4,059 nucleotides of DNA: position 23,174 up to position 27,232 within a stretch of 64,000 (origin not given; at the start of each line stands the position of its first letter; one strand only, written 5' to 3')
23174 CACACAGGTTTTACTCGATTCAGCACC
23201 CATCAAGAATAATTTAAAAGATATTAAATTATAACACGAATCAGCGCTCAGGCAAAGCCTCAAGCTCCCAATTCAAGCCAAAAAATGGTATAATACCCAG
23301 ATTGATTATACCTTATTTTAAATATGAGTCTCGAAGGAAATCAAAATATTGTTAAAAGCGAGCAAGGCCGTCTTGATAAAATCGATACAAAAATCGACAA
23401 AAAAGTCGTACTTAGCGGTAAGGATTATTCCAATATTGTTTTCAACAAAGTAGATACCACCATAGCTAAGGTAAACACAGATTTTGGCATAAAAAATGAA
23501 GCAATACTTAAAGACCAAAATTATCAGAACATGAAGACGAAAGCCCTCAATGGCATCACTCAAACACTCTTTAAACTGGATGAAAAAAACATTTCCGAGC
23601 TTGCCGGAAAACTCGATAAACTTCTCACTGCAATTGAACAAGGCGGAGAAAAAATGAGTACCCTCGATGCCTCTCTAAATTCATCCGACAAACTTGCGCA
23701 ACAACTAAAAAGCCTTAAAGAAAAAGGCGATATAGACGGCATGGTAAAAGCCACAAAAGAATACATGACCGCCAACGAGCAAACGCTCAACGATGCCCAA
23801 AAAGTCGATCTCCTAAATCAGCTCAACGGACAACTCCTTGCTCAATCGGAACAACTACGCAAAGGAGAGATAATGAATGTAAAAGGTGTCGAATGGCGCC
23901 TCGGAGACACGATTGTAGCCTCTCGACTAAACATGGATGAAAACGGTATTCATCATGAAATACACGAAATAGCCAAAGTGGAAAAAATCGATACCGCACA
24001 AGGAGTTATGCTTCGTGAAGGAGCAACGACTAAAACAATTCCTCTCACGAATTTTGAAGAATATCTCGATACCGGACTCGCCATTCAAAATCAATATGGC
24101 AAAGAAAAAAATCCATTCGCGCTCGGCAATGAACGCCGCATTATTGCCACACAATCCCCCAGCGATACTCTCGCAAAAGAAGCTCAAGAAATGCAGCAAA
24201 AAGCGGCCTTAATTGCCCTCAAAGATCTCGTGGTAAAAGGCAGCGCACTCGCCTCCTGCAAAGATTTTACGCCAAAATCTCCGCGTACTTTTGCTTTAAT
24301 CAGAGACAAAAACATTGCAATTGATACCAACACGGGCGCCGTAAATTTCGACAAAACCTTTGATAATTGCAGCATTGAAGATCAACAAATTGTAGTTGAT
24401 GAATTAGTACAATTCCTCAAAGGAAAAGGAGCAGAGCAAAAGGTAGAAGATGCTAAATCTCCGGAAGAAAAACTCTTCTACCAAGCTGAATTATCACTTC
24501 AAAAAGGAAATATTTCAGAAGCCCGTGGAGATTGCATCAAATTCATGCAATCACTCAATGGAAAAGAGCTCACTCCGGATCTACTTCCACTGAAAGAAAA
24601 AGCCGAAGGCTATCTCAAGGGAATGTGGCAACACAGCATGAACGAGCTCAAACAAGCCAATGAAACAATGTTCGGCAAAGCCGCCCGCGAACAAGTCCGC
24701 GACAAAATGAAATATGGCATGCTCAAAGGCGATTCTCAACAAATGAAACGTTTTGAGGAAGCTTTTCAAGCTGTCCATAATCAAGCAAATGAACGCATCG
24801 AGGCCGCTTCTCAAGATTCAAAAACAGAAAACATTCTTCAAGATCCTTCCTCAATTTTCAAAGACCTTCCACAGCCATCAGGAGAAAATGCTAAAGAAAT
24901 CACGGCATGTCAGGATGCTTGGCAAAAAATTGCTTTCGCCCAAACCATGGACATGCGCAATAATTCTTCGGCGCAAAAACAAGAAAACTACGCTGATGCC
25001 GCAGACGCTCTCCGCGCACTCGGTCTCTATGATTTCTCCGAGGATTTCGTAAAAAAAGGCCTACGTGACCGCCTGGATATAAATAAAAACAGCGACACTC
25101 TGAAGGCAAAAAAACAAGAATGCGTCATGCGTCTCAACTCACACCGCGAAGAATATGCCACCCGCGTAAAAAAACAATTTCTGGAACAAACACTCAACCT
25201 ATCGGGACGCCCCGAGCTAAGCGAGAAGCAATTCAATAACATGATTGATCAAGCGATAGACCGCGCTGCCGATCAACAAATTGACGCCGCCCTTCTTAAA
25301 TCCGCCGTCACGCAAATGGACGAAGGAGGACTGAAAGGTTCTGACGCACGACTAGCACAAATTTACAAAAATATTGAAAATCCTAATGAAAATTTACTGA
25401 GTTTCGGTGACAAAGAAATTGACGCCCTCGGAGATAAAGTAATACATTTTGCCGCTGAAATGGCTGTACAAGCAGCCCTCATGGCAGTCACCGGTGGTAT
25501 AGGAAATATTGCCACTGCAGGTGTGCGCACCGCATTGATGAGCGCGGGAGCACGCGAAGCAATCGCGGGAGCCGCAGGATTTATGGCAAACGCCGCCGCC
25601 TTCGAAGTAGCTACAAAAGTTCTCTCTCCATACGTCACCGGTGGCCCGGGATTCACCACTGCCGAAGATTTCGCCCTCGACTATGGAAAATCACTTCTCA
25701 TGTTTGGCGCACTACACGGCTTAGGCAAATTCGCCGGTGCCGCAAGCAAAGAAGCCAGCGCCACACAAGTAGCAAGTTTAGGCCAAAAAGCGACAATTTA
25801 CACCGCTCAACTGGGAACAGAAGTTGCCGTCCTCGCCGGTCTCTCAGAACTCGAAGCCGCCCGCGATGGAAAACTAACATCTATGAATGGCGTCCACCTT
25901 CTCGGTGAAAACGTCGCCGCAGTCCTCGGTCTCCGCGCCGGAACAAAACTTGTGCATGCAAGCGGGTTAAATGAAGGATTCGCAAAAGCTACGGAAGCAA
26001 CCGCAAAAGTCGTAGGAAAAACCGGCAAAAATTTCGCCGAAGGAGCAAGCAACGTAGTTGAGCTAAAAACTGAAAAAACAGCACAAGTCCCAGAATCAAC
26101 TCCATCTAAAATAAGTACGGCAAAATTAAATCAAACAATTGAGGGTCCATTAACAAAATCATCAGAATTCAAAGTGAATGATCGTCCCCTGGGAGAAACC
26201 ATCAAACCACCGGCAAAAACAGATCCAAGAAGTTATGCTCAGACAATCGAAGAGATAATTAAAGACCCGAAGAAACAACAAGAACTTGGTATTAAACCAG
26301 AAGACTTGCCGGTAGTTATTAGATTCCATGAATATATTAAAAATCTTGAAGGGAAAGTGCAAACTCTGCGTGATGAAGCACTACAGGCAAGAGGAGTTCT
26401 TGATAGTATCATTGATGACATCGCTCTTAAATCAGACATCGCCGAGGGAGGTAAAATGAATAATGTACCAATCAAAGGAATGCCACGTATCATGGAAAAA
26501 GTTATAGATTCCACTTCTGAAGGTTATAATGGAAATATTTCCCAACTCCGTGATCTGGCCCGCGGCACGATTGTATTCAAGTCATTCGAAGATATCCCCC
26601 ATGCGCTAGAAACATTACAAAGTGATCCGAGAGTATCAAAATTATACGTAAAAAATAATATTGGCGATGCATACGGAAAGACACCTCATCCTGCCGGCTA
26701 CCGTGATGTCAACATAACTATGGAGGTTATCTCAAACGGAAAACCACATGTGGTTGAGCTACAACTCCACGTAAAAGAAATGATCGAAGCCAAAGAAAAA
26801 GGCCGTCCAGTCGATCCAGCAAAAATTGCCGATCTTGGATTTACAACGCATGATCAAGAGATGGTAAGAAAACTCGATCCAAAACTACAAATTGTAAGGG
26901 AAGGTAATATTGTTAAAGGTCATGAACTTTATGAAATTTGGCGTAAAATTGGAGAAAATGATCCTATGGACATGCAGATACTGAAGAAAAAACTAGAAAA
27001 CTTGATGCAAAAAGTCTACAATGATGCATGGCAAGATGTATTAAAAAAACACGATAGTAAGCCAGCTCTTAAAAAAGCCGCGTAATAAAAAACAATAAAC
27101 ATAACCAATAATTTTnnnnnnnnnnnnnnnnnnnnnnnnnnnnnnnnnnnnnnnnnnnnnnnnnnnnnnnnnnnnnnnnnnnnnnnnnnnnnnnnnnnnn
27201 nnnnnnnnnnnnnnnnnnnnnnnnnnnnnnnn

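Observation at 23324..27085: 1253-aa protein ending in a RelA/SpoT-type pyrophosphokinase domain: candidate delivered alarmone-synthetase toxin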

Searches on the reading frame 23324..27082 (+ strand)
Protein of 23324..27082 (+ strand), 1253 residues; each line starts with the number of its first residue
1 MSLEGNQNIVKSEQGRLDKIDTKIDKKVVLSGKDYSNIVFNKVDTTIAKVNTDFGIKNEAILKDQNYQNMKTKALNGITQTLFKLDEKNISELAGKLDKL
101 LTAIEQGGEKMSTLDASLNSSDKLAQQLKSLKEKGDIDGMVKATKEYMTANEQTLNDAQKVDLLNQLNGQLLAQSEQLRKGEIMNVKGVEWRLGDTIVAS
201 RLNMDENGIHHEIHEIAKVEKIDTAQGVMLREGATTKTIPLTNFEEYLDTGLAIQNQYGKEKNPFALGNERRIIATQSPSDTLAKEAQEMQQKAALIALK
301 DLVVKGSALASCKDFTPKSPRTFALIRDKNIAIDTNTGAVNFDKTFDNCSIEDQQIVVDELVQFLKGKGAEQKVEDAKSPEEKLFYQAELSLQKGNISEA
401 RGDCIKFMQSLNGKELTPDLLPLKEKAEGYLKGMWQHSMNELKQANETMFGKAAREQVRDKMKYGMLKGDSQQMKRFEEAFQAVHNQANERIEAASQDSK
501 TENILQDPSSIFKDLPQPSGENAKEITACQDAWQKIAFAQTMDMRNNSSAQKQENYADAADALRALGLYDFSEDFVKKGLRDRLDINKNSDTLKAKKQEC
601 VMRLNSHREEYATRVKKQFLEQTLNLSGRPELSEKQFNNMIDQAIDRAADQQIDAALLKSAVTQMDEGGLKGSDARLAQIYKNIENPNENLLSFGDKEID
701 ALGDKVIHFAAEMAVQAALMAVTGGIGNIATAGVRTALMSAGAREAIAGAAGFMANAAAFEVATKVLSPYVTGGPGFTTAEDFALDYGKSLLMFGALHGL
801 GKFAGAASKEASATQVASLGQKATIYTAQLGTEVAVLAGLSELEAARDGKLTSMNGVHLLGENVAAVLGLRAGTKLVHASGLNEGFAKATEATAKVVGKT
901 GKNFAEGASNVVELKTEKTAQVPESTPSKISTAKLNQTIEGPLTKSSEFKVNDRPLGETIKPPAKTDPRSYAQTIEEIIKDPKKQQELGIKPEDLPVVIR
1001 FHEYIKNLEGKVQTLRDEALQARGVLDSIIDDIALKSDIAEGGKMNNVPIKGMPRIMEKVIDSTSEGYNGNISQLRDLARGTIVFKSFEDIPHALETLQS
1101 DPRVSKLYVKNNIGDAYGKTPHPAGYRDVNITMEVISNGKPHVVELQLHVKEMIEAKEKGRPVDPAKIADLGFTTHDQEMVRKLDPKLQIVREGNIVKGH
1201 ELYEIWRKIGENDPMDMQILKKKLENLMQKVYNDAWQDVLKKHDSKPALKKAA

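Call 3: search_protein_families(library=pfam, proteins=[window:23324-27082:+], max_evalue=0.1)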
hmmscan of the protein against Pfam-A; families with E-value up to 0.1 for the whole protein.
window:23324-27082:+ (1253 aa): 0 families

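Call 4: search_protein_families(library=ncbifam, proteins=[window:23324-27082:+], max_evalue=0.1)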
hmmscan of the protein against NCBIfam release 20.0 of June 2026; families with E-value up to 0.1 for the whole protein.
window:23324-27082:+ (1253 aa): 0 families

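Call 8: find_homologous_proteins(query=window:23324-27082:+, max_evalue=0.001)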
Query window:23324-27082:+ (1253 aa): 3 proteins with E <= 0.001 among 8000 candidates.
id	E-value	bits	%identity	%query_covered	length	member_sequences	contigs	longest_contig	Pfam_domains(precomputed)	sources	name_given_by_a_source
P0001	0.0e+0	2746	100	100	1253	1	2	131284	-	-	-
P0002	0.0e+0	1488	72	77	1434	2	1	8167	-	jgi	jgi:hypothetical protein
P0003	7.8e-38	148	24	73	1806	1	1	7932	-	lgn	-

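Call 13: find_encoding_contigs(protein=P0001, flank=10000, max_places=4)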
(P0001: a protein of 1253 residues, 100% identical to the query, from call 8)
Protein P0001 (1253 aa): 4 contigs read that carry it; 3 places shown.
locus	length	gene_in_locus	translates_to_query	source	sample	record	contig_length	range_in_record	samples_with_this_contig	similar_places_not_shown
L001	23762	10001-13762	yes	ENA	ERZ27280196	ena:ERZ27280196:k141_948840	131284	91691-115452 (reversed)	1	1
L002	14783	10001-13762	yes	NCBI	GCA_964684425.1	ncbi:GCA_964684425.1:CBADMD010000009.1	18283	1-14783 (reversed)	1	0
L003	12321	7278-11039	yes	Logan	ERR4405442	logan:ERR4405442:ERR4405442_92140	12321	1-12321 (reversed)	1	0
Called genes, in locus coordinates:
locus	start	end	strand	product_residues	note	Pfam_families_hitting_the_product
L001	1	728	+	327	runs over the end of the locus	PF01515:PTA_PTB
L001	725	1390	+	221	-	-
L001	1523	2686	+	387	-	PF00871:Acetate_kinase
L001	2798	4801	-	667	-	-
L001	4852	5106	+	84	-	PF00468:Ribosomal_L34 (weak)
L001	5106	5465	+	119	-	PF00825:Ribonuclease_P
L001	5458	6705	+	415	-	PF02096:60KD_IMP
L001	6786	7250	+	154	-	PF13083:KH_KhpA-B, PF01424:R3H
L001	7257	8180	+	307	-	PF00395:SLH, PF03330:DPBB_1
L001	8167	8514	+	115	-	-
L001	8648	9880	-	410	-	-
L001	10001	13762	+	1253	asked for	-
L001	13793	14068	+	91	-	-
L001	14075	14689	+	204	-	PF13328:HD_4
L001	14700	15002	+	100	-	-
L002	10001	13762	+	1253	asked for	-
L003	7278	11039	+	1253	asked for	-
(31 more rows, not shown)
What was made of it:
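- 23324..27085 (+): Whole gene: a 1253-aa polymorphic toxin/effector made of carrier, linker and RSH warhead. Identical in three assemblies (call 13).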

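Call 14: find_encoding_contigs(protein=P0002, flank=10000, max_places=4)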
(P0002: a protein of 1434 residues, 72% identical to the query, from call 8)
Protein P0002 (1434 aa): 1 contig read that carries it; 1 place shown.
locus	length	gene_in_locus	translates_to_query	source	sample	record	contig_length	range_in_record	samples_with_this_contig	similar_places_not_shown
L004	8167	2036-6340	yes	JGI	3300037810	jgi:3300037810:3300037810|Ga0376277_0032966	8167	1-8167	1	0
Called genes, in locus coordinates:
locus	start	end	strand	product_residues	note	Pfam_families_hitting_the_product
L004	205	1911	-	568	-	-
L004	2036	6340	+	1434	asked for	-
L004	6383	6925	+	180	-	-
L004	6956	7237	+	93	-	-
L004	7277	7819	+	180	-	PF28549:NDPSase_N, PF00293:NUDIX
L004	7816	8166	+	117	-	?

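Call 15: find_encoding_contigs(protein=P0003, flank=10000, max_places=4)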
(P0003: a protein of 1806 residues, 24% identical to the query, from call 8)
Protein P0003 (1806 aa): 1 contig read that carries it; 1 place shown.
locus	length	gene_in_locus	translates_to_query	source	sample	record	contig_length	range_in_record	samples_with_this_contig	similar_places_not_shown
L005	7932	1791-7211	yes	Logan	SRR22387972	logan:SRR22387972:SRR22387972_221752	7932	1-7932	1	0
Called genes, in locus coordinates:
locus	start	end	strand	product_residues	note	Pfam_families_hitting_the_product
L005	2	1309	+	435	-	?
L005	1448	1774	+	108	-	-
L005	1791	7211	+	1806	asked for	-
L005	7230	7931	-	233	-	?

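Call 49: search_protein_families(library=phrogs, proteins=[window:23324-27082:+, L004:6374-6922:+, L004:205-1908:-], max_evalue=0.01)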
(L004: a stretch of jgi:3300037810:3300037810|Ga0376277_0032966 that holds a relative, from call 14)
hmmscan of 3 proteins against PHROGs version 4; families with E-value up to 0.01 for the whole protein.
window:23324-27082:+ (1253 aa): 0 families

L004:6374-6922:+ (183 aa): 0 families

L004:205-1908:- (567 aa): 0 families

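Call 50: search_protein_families(library=padloc, proteins=[window:23324-27082:+], max_evalue=0.01)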
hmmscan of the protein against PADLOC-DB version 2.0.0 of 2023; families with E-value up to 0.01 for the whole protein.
window:23324-27082:+ (1253 aa): 0 families

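Call 58: search_protein_families(library=pfam, proteins=[L004:6374-6922:+, L004:5036-6337:+, L005:4641-7208:+, L004:205-1908:-], max_evalue=0.01)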
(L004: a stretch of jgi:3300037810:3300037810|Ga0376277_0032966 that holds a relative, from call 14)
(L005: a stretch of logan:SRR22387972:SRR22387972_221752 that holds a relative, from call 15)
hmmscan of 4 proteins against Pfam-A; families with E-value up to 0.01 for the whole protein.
L004:6374-6922:+ (183 aa): 0 families

L004:5036-6337:+ (434 aa): 2 families
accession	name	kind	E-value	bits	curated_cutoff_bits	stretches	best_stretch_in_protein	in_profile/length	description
PF00069.31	Pkinase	-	9.4e-06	25.6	31.7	1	123-296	4-173/263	Protein kinase domain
PF07714.23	PK_Tyr_Ser-Thr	-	0.00072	19.4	23.1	1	123-245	4-134/258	Protein tyrosine and serine/threonine kinase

L005:4641-7208:+ (856 aa): 0 families

L004:205-1908:- (567 aa): 0 families

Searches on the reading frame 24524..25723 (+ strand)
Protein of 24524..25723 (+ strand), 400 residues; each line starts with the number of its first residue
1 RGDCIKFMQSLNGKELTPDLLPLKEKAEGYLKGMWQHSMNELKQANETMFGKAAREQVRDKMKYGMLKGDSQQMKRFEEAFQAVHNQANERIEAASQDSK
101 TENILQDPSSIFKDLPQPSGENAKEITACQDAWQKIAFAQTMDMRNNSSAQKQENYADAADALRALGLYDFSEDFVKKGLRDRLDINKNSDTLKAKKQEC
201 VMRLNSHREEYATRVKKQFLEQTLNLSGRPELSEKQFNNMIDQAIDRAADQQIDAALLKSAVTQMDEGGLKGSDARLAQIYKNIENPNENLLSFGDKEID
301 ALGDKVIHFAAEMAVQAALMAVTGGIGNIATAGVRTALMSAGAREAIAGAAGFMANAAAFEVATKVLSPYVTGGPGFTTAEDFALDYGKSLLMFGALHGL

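Call 5: search_protein_families(library=pfam, proteins=[window:24524-25723:+], max_evalue=10)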
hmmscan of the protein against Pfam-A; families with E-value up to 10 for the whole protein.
window:24524-25723:+ (400 aa): 4 families
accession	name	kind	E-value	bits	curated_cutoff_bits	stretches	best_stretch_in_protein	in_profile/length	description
PF17959.7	EF-hand_14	-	0.19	12.5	23.7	1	255-290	16-51/90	EF-hand domain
PF01214.23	CK_II_beta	-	0.29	11.3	27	1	205-251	8-53/182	Casein kinase II regulatory subunit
PF18932.5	DUF5681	-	0.41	11.7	27.5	0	173-203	21-51/77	Family of unknown function (DUF5681)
PF11326.13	PANTS-like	-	1.2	9.9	27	0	46-102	9-65/80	Synaptic plasticity regulator PANTS-like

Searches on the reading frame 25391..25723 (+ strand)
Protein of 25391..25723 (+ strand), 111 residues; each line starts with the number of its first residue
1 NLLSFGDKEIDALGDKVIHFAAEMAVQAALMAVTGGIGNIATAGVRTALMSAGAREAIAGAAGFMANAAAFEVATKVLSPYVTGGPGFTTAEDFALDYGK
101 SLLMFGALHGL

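Call 61: find_related_loci(query=A4, collection=metagenome_contigs, flank=10000)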
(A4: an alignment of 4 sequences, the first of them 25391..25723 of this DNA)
Query A4 (111 aa) in metagenome_contigs; peptide patterns used: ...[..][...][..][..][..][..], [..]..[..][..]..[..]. (x = any residue, [..] = any of these).
600 stretches matched a pattern, but none encodes a relative of the query by tblastn (E <= 1e-3).

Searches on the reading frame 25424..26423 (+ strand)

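Call 5: search_protein_families(library=pfam, proteins=[window:25424-26423:+], max_evalue=10)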
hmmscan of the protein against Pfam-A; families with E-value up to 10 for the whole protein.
window:25424-26423:+ (333 aa): 1 family
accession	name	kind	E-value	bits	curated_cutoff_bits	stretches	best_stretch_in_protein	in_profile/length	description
PF16940.10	Tic110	-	6.2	5.6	27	0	7-73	15-81/574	Chloroplast envelope transporter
